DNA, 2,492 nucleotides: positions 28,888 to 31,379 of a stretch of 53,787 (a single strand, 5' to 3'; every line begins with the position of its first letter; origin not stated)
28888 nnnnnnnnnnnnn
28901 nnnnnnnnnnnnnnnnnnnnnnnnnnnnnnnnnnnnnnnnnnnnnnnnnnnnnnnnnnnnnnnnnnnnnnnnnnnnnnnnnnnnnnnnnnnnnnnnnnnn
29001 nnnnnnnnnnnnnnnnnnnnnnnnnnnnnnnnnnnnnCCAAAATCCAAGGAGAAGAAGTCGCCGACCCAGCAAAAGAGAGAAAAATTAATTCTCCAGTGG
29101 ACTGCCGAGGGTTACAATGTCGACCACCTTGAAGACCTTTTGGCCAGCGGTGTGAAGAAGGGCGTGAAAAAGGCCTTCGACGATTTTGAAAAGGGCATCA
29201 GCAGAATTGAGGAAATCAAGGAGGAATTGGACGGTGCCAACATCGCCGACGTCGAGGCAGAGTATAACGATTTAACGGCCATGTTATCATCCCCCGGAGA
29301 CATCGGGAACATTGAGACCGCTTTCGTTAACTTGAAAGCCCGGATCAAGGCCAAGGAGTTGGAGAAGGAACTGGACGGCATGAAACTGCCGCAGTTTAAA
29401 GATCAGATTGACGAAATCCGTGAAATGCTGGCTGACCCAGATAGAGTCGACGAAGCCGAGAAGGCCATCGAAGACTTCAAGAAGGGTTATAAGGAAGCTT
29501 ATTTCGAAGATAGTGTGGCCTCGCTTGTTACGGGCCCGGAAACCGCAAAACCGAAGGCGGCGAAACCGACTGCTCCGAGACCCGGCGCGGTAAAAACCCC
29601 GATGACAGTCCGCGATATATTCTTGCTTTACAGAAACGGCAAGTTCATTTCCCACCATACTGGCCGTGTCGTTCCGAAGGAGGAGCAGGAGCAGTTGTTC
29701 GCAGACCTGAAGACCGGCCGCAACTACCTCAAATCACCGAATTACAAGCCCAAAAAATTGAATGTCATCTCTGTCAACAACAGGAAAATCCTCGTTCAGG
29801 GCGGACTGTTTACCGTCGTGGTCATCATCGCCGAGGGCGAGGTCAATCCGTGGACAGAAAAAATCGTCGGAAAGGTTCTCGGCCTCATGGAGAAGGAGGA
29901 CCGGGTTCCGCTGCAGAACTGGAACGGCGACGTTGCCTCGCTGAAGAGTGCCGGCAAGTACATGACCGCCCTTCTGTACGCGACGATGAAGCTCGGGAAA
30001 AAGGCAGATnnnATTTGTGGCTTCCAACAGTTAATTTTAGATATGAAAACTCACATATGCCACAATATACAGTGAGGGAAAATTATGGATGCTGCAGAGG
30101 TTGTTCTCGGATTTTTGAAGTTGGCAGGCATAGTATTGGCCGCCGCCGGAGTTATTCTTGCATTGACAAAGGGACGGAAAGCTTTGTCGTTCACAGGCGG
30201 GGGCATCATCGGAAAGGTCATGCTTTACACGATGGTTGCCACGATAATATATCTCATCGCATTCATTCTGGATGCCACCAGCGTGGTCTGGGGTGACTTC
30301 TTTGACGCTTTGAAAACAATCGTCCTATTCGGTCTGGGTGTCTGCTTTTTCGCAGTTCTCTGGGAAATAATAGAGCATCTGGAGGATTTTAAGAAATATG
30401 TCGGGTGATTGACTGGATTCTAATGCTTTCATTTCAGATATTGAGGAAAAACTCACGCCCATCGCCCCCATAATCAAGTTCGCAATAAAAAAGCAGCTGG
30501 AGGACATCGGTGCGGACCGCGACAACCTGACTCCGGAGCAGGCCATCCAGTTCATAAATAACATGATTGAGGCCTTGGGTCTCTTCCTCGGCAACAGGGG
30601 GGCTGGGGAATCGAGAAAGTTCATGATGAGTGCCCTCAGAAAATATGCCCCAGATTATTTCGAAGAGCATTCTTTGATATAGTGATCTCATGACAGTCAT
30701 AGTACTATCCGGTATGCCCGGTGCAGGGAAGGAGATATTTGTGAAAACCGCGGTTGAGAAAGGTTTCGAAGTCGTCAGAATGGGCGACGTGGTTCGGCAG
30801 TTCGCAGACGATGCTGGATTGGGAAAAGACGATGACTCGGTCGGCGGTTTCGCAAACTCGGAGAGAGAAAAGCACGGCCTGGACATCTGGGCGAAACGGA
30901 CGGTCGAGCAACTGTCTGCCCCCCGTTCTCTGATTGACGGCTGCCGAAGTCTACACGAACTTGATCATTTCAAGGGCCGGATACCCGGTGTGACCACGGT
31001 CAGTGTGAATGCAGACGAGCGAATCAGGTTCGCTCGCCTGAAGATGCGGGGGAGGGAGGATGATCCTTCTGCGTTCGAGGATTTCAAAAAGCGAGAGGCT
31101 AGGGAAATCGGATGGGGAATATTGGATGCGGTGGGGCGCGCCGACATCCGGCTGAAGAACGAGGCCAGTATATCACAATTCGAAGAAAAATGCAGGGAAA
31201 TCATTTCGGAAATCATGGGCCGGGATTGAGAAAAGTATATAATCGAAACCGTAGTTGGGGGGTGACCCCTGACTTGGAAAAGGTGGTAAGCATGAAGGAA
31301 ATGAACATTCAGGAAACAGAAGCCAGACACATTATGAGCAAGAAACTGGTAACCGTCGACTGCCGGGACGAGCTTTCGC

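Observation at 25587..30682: Five-gene cassette around an atypical KaiC/RecA-like ATPase flanked by two acidic scaffold proteins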

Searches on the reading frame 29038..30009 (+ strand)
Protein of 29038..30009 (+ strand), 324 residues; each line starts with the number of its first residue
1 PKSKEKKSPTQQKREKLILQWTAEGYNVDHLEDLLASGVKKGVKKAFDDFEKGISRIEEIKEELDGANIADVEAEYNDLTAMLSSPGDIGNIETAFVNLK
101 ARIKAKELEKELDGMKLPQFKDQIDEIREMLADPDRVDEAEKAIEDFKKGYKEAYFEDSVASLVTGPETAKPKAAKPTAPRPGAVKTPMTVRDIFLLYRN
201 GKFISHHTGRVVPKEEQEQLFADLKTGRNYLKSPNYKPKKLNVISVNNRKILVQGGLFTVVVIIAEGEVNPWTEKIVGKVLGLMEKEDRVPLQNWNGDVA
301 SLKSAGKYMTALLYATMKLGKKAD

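Call 57: search_protein_representatives(alignment_id=A4)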
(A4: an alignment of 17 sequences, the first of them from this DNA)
Query: 17 sequences, 321 profile positions. Proteins with E-value up to 0.001 (for the whole library): 948; up to 1e-10: 236; up to 1e-30: 76. The best 150 are listed.
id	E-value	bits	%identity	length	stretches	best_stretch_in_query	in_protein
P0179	5.3e-140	482.6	-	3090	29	5-102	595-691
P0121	3.6e-139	479.8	-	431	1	2-319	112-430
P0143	2.0e-135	467.6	-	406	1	2-320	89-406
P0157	3.0e-131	453.8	-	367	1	3-319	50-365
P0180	1.0e-121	422.5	-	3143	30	5-98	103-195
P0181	9.8e-111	386.4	-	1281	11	7-102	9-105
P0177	5.8e-108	377.3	-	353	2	1-242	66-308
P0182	1.5e-92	326.6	-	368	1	2-317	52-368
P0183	1.7e-92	326.5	-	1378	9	7-103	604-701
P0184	7.6e-91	321.1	-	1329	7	4-150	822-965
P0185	2.2e-86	306.4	-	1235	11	3-121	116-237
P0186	2.5e-84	299.7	-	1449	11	5-101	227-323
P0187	5.2e-84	298.6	-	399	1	3-319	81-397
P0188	6.1e-80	285.2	-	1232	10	8-103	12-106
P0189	3.2e-79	282.9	-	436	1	4-316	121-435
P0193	6.9e-76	271.9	-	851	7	4-100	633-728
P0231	8.5e-39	150.1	-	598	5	5-104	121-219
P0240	5.6e-35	137.5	-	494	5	8-102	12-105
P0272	1.7e-21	93.2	-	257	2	174-309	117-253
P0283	8.8e-19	84.3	-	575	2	176-296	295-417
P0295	4.7e-18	81.9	-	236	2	175-296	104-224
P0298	7.2e-18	81.3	-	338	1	168-308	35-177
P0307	2.0e-16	76.5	-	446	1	168-309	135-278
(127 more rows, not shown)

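Call 58: search_protein_families(library=pfam, proteins=[P0181, P0193, P0231, P0240, P0283, P0295, P0298, P0307, P0272], max_evalue=0.001)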
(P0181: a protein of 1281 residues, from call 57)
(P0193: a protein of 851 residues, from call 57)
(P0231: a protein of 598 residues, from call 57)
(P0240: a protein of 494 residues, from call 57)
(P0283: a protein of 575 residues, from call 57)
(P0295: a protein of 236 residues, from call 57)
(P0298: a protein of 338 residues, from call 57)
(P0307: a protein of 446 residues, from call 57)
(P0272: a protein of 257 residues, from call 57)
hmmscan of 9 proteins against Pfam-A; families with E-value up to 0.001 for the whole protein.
P0181 (1281 aa): 0 families

P0193 (851 aa): 0 families

P0231 (598 aa): 3 families
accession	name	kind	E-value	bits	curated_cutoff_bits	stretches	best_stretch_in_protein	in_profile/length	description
PF13248.11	Zn_ribbon_3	-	5.9e-09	35.5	27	1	573-595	3-25/26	zinc-ribbon domain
PF04728.18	LPP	-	8.2e-05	23.3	29.1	0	6-35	3-32/53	Lipoprotein leucine-zipper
PF12773.13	DZR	-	0.00036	21.1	27.3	0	547-593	1-45/45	Double zinc ribbon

P0240 (494 aa): 0 families

P0283 (575 aa): 0 families

P0295 (236 aa): 0 families

P0298 (338 aa): 0 families

P0307 (446 aa): 4 families
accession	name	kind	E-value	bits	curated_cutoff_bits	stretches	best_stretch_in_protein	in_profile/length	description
PF05345.18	He_PIG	-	2e-09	38.2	24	1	10-90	2-95/96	Putative Ig domain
PF17963.7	Big_9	-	3.5e-09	37.8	23.6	1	7-87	1-85/89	Bacterial Ig domain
PF17892.7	Cadherin_5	-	7.9e-05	22.9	26.5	1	24-90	20-97/98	Cadherin-like domain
PF09534.15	Trp_oprn_chp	-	0.00021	21.7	29.6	1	77-149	90-163/180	Tryptophan-associated transmembrane protein (Trp_oprn_chp)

P0272 (257 aa): 0 families

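Call 60: find_encoding_contigs(protein=P0272, flank=6000, max_places=2)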
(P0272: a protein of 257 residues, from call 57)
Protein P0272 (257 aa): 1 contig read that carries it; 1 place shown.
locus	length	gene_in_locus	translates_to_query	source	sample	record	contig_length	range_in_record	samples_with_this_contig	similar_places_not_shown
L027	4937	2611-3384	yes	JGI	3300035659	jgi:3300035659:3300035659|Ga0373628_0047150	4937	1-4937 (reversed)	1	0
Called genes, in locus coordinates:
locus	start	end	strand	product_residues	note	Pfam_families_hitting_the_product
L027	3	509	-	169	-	?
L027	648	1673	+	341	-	-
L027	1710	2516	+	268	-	-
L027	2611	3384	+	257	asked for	-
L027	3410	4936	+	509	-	?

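Call 72: search_protein_families(library=ncbifam, proteins=[P0240, P0231, P0295, P0272, P0193], max_evalue=0.01)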
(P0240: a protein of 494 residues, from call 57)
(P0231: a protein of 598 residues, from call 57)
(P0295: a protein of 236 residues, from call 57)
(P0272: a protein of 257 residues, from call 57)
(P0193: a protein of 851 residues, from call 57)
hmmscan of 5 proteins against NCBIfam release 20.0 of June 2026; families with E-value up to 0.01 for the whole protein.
P0240 (494 aa): 0 families

P0231 (598 aa): 10 families
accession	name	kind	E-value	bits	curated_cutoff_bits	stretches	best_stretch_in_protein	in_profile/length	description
TIGR02168.1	SMC_prok_B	equivalog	2e-09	35.8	567.35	2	5-277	255-506/1181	chromosome segregation protein SMC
NF041034.1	Rad50_Sulf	equivalog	5.8e-08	31.1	1000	2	4-268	448-690/872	DNA double-strand break repair ATPase Rad50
NF045487.1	ASRP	equivalog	9.6e-08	31.1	300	1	2-373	117-481/593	archaea-specific SMC-related protein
TIGR02169.1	SMC_prok_A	equivalog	2e-07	29.1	729.4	2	5-257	712-968/1165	chromosome segregation protein SMC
NF002572.0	PRK02224.1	equivalog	0.00032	19.1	1087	1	6-378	373-723/888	DNA double-strand break repair ATPase Rad50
NF047515.1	SpiroCoCo_C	equivalog_domain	0.0014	17.8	125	0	4-181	53-232/313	SpiroCoCo family coiled-coil protein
NF045780.1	TrlF_fam_ATP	equivalog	0.0021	16.8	350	0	203-469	415-672/944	TrlF family AAA-like ATPase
NF033497.1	rubre_like_arch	subfamily_domain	0.0029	17.3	32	0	573-596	1-26/34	rubrerythrin-like domain-containing protein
NF011149.0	PRK14559.1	equivalog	0.0043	15.9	374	1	546-595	3-50/642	serine/threonine phosphatase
NF049953.1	ribbon_DG_selen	exception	0.005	16.8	130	0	541-569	144-172/172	zinc ribbon-containing (seleno)protein DG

P0295 (236 aa): 0 families

P0272 (257 aa): 0 families

P0193 (851 aa): 8 families
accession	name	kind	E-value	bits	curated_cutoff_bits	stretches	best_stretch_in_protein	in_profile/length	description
NF045487.1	ASRP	equivalog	9.3e-13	47.6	300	3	517-683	318-473/593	archaea-specific SMC-related protein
TIGR02168.1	SMC_prok_B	equivalog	1.1e-10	39.9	567.35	2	508-841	671-987/1181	chromosome segregation protein SMC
NF003034.1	PRK03918.1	equivalog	1.1e-07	30.2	700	1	512-834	174-483/878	DNA double-strand break repair ATPase Rad50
TIGR02169.1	SMC_prok_A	equivalog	9.8e-06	23.5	729.4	1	272-552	189-471/1165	chromosome segregation protein SMC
NF045780.1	TrlF_fam_ATP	equivalog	5.7e-05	22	350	0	287-547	434-682/944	TrlF family AAA-like ATPase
NF047515.1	SpiroCoCo_C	equivalog_domain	0.00019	20.7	125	1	698-845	41-183/313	SpiroCoCo family coiled-coil protein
NF002572.0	PRK02224.1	equivalog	0.0011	17.3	1087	1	127-545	217-621/888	DNA double-strand break repair ATPase Rad50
NF041034.1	Rad50_Sulf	equivalog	0.0028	15.6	1000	0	120-659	173-687/872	DNA double-strand break repair ATPase Rad50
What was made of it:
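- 29062..29529 (+): g3 helical domain (residues 116-271): one full copy plus a partial copy of a ~95-aa helical repeat ('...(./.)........'). It is not in Pfam or NCBIfam (calls 58, 72).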

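Call 97: search_solved_structures(query=A4, max_evalue=1)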
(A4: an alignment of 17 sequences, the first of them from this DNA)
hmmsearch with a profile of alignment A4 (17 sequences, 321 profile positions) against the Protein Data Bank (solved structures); distinct sequences matched with E-value up to 1: 3.
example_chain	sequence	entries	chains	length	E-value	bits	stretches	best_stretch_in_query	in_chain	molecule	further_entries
7rmx_A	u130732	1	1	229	0.0048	19.4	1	49-150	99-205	Tunable symmetric protein, D_3_212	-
7jh6_A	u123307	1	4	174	0.57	12.6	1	26-101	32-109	Two-domain di-Zn(II) and porphyrin-binding protein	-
6gbh_C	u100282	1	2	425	0.92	11.9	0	41-127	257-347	HopQ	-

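Call 98: find_encoding_contigs(protein=P0181, flank=6000, max_places=3)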
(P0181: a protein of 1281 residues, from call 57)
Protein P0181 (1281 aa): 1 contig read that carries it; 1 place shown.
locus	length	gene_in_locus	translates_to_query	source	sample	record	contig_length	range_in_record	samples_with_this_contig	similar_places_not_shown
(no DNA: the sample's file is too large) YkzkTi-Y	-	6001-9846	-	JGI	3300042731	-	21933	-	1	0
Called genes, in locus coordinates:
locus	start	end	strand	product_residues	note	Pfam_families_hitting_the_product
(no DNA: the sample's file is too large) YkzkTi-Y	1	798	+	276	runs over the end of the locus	-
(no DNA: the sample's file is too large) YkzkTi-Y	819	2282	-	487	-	PF00289:Biotin_carb_N, PF02786:CPSase_L_D2, PF08443:RimK (weak), PF02222:ATP-grasp (weak), PF07478:Dala_Dala_lig_C, PF02785:Biotin_carb_C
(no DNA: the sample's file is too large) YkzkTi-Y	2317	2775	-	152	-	PF00731:AIRC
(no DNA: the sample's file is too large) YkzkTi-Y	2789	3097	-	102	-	-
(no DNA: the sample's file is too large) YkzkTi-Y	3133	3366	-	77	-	PF01037:AsnC_trans_reg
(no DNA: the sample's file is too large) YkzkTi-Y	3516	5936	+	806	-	-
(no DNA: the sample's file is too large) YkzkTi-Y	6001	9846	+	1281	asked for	-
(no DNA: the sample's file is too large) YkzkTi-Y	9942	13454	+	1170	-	PF25292:Beta-prop_CGLA (weak), PF25174:Beta-prop_THOC3 (weak), PF23381:Beta-prop_IFT122_1st, PF23414:Beta-prop_EML_2, PF24817:WD40_WDHD1_1st, PF13360:PQQ_2, PF13570:Beta-prop_ACSF4, PF02095:Extensin_1, +4 more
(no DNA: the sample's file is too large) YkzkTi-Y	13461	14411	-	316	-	PF00389:2-Hacid_dh, PF02826:2-Hacid_dh_C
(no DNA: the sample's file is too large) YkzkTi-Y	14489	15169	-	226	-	PF00578:AhpC-TSA, PF08534:Redoxin, PF00085:Thioredoxin (faint), PF13905:Thioredoxin_8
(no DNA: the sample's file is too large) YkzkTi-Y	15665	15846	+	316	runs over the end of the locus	-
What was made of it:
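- Tried and rejected: One locus showed no such neighbour (call 98).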

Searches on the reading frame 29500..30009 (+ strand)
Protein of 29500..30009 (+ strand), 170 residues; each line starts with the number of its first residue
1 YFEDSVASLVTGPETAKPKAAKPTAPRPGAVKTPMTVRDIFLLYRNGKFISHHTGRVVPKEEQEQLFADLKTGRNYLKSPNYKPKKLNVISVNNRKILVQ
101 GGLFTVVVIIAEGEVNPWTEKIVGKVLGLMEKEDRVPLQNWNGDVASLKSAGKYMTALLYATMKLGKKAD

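Call 7: search_protein_families(library=pfam, proteins=[window:29500-30009:+], max_evalue=10)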
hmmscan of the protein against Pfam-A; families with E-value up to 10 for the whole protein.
window:29500-30009:+ (170 aa): 0 families
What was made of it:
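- On Longin / Roadblock-LC7 sequence families (Pfam PF13774, PF03259): g3 gives no match even at E up to 10 (call 7).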

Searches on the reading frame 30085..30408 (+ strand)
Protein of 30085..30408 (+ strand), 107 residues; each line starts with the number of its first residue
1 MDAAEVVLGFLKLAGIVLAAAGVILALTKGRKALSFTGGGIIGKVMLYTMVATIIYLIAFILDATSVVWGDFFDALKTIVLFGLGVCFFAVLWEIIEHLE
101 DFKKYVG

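Call 5: search_protein_families(library=pfam, proteins=[window:30085-30408:+], max_evalue=0.1)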
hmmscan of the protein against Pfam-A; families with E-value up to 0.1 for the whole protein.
window:30085-30408:+ (107 aa): 1 family
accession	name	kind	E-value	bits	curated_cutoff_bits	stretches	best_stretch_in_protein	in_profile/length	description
PF08733.15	PalH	-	0.0077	15.8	34.1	1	45-105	254-310/332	PalH/RIM21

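Call 6: search_protein_families(library=ncbifam, proteins=[window:30085-30408:+], max_evalue=0.1)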
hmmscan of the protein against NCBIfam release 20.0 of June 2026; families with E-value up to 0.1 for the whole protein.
window:30085-30408:+ (107 aa): 0 families

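Call 69: search_protein_families(library=padloc, proteins=[window:30085-30405:+], max_evalue=0.01)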
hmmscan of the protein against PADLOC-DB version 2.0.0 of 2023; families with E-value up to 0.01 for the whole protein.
window:30085-30405:+ (107 aa): 0 families

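Call 83: list_cluster_members(proteins=[P0001, window:30085-30405:+, window:25587-27845:+, window:24432-24968:-])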
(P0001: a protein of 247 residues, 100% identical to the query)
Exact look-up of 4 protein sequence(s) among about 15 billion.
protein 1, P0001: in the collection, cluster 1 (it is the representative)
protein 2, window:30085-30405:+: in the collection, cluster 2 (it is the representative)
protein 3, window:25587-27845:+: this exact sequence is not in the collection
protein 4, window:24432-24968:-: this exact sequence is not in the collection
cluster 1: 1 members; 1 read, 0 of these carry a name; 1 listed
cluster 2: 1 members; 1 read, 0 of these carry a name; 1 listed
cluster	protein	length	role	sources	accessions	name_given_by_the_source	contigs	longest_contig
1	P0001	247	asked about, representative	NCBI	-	-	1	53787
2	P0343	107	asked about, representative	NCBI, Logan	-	-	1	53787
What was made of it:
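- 30085..30408 (+): g4: 107-aa protein with three predicted transmembrane segments, specific to this genome. It is a singleton cluster in the 15-billion-protein collection (call 83).
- g4 is unique to this genome (call 83).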

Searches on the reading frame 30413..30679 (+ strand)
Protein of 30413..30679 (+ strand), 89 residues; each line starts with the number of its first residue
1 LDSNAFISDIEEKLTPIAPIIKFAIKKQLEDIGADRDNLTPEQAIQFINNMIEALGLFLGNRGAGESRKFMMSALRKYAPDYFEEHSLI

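Call 6: search_protein_families(library=ncbifam, proteins=[window:30413-30679:+], max_evalue=0.1)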
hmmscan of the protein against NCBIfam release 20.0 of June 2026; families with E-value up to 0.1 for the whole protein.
window:30413-30679:+ (89 aa): 0 families

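Call 7: search_protein_families(library=pfam, proteins=[window:30413-30679:+], max_evalue=10)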
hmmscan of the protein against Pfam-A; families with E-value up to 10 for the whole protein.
window:30413-30679:+ (89 aa): 0 families

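Call 68: find_homologous_proteins(query=window:30413-30679:+, max_evalue=0.001)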
Query window:30413-30679:+ (89 aa): 18 proteins with E <= 0.001 among 21 candidates.
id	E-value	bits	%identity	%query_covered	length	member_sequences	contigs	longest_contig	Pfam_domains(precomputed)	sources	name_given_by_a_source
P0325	5.3e-36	140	76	100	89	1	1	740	-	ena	-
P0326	2.9e-35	137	74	100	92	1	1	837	-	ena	-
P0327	6.0e-33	130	71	100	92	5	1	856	-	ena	-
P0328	2.3e-32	128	76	90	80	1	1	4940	-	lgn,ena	-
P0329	8.6e-32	126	69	100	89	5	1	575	-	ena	-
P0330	1.2e-31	126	70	100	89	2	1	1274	-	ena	-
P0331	1.2e-31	126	71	100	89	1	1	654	-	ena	-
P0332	3.2e-31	125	70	100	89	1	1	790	-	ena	-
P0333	6.7e-31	124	66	100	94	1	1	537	-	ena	-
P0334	8.6e-31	123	66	100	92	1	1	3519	-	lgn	-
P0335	3.1e-30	121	65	100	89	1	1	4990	-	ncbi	-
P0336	6.1e-30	121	65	100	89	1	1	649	-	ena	-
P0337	1.6e-29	119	64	100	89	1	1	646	-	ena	-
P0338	4.6e-28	115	60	100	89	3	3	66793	-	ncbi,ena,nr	ncbi:MAG: hypothetical protein KAS16_09460 [Thermoplasmata archaeon]|nr:hypothetical protein [Thermo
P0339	2.5e-25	106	71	85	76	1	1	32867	-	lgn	-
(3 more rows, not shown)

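Call 69: search_protein_families(library=padloc, proteins=[window:30413-30679:+], max_evalue=0.01)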
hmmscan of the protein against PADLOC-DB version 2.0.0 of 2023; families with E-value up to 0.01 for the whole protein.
window:30413-30679:+ (89 aa): 0 families

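Call 96: search_solved_structures(query=A9, max_evalue=10)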
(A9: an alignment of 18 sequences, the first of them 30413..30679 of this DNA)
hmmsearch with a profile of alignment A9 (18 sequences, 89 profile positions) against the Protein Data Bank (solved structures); distinct sequences matched with E-value up to 10: 5.
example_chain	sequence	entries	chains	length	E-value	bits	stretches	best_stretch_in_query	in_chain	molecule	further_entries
3loq_A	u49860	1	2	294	0.013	18.9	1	21-71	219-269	universal stress protein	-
5vc7_A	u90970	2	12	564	0.71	13.3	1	39-81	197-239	VCP-like ATPase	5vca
5g4g_A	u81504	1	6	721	1.3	12.5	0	39-81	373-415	VCP-LIKE ATPASE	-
5g4f_A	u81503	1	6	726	1.3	12.4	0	39-81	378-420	VCP-LIKE ATPASE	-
5yoa_A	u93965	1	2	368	1.5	12.3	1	6-68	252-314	3-Oxoacyl-[acyl-carrier-(ACP)] synthase III C terminal family protein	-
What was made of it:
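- Tried and rejected: Profile searches with g3 and g5 found nothing (calls 96, 97).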

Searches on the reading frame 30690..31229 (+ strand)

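Call 5: search_protein_families(library=pfam, proteins=[window:30690-31229:+], max_evalue=0.1)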
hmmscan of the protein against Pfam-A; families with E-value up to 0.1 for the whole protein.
window:30690-31229:+ (179 aa): 3 families
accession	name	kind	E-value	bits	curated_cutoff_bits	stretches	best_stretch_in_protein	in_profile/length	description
PF13238.12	AAA_18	-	2.5e-11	44.6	29.4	1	4-125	1-116/128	AAA domain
PF13207.12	AAA_17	-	3.7e-11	43.9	27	1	8-127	2-130/136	AAA domain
PF13671.12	AAA_33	-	0.0022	18.8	27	1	3-44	1-40/143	AAA domain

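Call 6: search_protein_families(library=ncbifam, proteins=[window:30690-31229:+], max_evalue=0.1)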
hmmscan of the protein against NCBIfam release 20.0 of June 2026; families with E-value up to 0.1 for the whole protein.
window:30690-31229:+ (179 aa): 7 families
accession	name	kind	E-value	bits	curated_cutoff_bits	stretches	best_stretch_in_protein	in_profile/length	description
NF006226.0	PRK08356.1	equivalog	3.8e-10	39.8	189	1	56-175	72-193/195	hypothetical protein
TIGR02173.1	cyt_kin_arch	equivalog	0.00019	21.5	102.1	1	3-139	2-129/169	(d)CMP kinase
TIGR02322.1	phosphon_PhnN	equivalog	0.00042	20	156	1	80-136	93-147/179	phosphonate metabolism protein/1,5-bisphosphokinase (PRPP-forming) PhnN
NF003122.0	PRK04040.1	equivalog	0.0081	15.7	155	1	1-55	2-59/189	adenylate kinase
NF011100.0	PRK14527.1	equivalog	0.025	14.2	154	1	3-47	8-54/191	adenylate kinase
NF053607.1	CHU_0125_OmpA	equivalog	0.033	12.7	620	1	8-61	347-400/639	CHU_0125 family OmpA-like outer membrane integrity protein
NF005115.0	PRK06547.1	equivalog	0.07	12.5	173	0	2-134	16-151/172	hypothetical protein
